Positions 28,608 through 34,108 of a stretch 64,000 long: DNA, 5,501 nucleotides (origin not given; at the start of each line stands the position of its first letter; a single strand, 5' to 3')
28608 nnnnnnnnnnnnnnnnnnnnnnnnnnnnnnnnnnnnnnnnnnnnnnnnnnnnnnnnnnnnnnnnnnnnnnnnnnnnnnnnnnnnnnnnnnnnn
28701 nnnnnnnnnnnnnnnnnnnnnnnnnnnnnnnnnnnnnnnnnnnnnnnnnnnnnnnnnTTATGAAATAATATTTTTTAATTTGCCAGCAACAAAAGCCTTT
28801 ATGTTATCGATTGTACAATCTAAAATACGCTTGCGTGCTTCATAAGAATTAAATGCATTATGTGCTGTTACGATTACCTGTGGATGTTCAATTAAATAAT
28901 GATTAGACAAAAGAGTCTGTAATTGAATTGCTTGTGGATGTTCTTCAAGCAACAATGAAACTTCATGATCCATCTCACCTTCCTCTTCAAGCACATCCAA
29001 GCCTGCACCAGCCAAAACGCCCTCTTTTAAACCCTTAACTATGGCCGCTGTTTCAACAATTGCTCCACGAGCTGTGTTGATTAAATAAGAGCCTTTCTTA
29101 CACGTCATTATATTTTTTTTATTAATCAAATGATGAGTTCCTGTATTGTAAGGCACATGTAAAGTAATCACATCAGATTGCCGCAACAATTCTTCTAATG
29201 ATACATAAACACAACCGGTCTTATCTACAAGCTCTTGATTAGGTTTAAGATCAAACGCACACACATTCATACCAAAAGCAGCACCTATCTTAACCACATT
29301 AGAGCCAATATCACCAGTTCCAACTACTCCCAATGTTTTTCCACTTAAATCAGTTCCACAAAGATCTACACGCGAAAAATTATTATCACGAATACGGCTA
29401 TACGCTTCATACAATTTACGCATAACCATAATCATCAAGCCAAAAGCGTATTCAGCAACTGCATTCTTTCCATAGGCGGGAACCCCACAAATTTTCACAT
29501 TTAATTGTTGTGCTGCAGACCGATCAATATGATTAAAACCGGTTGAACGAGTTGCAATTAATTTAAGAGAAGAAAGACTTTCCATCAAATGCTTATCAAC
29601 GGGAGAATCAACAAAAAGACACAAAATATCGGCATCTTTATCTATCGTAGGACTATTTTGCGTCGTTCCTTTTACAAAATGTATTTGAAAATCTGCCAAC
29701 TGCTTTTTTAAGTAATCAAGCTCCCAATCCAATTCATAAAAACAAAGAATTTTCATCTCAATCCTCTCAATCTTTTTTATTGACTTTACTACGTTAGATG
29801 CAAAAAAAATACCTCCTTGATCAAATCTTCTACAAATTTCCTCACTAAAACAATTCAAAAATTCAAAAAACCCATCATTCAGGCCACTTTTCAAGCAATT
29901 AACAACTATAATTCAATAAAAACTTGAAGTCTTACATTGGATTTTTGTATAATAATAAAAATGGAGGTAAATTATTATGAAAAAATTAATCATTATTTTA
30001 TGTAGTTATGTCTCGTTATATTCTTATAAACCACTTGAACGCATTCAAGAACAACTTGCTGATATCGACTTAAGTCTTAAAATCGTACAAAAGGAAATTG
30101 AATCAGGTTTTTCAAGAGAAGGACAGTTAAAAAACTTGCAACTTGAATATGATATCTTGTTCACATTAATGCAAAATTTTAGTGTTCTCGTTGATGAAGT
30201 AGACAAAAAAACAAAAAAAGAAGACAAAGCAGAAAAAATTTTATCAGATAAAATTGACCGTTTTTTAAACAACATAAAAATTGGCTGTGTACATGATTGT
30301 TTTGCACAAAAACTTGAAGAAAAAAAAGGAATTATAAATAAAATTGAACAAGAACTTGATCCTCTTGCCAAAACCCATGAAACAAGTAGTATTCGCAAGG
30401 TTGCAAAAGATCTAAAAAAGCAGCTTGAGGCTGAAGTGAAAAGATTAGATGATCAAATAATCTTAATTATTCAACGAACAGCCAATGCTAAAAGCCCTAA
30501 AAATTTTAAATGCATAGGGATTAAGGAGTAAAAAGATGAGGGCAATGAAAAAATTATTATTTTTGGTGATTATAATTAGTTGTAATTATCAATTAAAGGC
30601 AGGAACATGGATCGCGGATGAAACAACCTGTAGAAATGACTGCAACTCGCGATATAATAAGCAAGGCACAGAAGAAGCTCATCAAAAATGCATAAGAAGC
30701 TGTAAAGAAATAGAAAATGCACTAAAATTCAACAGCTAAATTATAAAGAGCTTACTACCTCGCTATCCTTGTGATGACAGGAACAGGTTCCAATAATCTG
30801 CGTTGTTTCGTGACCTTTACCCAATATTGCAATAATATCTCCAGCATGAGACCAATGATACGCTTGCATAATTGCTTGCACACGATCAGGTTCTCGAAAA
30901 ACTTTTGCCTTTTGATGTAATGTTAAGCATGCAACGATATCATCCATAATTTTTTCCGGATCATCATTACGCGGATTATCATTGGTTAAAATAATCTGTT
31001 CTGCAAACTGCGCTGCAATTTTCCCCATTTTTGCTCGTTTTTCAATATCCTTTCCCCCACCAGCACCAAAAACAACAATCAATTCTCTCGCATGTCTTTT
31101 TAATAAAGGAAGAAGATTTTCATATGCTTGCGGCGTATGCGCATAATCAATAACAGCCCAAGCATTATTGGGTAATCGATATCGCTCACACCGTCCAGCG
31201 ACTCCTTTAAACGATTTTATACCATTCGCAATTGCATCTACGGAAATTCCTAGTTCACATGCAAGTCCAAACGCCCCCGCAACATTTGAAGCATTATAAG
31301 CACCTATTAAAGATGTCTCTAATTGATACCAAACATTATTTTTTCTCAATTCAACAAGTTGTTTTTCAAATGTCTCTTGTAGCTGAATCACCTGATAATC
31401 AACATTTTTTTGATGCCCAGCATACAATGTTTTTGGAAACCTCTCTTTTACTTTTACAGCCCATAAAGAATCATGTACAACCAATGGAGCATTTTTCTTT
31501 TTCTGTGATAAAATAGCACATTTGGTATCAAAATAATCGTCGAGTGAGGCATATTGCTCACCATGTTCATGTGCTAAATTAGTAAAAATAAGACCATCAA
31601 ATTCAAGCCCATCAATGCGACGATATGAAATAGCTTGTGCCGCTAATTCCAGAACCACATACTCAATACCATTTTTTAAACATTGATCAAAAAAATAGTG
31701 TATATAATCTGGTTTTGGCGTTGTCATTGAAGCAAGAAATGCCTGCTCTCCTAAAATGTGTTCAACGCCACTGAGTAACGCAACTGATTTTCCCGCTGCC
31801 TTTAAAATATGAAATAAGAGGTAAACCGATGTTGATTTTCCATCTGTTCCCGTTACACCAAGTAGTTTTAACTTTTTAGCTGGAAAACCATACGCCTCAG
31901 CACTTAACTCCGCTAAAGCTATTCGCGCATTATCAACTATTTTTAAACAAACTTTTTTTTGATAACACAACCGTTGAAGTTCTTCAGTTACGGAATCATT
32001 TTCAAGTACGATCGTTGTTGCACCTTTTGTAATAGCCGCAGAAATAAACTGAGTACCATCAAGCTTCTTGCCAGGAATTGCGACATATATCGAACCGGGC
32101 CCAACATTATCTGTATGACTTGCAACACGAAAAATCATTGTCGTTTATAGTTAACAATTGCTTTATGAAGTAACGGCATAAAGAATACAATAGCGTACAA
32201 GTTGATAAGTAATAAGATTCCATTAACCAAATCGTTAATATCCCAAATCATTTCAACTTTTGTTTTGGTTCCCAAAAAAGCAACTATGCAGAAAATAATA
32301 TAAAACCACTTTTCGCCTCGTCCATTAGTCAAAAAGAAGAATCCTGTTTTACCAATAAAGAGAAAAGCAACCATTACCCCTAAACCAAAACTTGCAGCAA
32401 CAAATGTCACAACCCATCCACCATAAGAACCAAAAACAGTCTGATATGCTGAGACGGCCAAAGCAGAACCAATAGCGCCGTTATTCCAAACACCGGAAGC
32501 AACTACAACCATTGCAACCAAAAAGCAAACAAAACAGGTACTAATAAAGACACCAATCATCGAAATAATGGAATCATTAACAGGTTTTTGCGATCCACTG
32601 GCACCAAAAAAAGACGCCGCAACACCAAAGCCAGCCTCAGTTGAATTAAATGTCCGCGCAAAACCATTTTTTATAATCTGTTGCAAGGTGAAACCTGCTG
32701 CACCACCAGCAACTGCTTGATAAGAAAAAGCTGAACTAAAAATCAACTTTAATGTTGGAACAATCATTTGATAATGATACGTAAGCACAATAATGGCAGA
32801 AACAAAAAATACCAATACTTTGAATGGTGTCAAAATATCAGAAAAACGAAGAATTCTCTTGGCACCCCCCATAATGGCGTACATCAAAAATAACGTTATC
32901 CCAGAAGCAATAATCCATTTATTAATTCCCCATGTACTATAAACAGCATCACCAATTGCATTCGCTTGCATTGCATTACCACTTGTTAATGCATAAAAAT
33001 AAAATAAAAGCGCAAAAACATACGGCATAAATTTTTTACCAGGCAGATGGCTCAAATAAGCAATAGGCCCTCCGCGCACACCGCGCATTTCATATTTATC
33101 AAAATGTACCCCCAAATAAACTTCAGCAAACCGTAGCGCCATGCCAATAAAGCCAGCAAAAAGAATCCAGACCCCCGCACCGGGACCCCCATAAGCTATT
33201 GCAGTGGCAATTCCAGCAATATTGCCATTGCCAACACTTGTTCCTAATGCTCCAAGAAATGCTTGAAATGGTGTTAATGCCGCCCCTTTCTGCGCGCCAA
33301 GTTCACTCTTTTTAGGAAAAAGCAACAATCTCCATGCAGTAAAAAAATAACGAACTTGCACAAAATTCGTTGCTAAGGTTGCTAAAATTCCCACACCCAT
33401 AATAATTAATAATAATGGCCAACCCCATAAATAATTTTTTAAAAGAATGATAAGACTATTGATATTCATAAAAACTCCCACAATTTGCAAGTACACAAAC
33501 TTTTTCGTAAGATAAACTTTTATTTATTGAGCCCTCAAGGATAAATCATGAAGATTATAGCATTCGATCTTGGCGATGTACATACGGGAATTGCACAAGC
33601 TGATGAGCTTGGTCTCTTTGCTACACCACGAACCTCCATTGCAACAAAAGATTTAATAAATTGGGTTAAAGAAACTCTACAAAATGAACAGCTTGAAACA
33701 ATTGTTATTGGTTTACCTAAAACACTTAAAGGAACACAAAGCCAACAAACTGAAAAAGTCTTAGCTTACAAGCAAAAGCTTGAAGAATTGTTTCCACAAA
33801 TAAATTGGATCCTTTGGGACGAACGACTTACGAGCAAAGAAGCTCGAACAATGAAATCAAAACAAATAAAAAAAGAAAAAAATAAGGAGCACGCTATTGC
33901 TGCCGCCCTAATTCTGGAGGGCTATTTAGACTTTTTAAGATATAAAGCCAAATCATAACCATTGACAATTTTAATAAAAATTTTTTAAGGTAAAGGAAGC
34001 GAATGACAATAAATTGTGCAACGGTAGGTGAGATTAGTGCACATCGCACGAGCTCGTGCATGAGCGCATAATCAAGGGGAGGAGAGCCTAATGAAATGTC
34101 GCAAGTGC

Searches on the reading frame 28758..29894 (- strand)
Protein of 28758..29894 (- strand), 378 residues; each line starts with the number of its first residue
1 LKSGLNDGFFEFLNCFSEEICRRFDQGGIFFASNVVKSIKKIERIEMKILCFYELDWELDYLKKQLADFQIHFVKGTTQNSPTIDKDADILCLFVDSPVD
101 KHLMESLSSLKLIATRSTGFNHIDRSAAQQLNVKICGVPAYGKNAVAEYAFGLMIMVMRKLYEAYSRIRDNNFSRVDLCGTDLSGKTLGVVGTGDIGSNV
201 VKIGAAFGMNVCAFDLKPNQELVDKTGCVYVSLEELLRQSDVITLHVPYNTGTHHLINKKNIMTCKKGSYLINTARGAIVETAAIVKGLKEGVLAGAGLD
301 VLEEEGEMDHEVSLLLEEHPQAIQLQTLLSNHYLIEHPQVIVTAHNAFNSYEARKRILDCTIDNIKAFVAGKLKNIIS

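Call 32: search_protein_families(library=pfam, proteins=[window:28758-29894:-], max_evalue=0.001)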
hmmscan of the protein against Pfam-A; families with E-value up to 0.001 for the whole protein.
window:28758-29894:- (378 aa): 3 families
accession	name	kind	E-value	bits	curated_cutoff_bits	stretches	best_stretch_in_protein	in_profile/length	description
PF02826.25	2-Hacid_dh_C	-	1.2e-53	181.5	25.1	1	151-347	1-178/178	D-isomer specific 2-hydroxyacid dehydrogenase, NAD binding domain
PF00389.36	2-Hacid_dh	-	1.5e-24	86.6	24.6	1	59-375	12-131/134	D-isomer specific 2-hydroxyacid dehydrogenase, catalytic domain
PF03446.21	NAD_binding_2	-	3.5e-07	30.8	21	1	188-291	2-109/161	NAD binding domain of 6-phosphogluconate dehydrogenase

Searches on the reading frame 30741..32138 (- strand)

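Call 8: search_protein_families(library=pfam, proteins=[window:30741-32138:-], max_evalue=0.001)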
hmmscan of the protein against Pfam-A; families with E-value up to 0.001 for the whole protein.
window:30741-32138:- (465 aa): 3 families
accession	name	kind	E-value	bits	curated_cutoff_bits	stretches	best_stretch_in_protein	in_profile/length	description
PF08245.18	Mur_ligase_M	-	1.6e-29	103.7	24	1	95-292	1-199/200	Mur ligase middle domain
PF02875.26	Mur_ligase_C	-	2.2e-24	87.1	28.4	1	315-442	1-127/127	Mur ligase, glutamate ligase domain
PF01225.30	Mur_ligase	-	2.6e-05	24.9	21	1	12-81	12-93/95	Mur ligase family, catalytic domain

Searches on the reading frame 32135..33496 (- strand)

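Call 8: search_protein_families(library=pfam, proteins=[window:32135-33496:-], max_evalue=0.001)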
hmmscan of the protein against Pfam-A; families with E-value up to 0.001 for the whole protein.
window:32135-33496:- (453 aa): 1 family
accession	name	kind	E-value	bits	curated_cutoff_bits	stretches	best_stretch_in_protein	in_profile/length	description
PF01235.23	Na_Ala_symp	-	1e-80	272.4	24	1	70-453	9-382/392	Sodium:alanine symporter family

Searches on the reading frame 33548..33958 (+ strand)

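Call 33: search_protein_families(library=pfam, proteins=[window:33548-33958:+], max_evalue=0.001)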
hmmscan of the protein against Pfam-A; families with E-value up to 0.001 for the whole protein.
window:33548-33958:+ (136 aa): 1 family
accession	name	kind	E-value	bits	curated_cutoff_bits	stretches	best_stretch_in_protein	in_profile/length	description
PF03652.20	RuvX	-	9.3e-32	110.6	29.2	1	1-128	1-133/134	Holliday junction resolvase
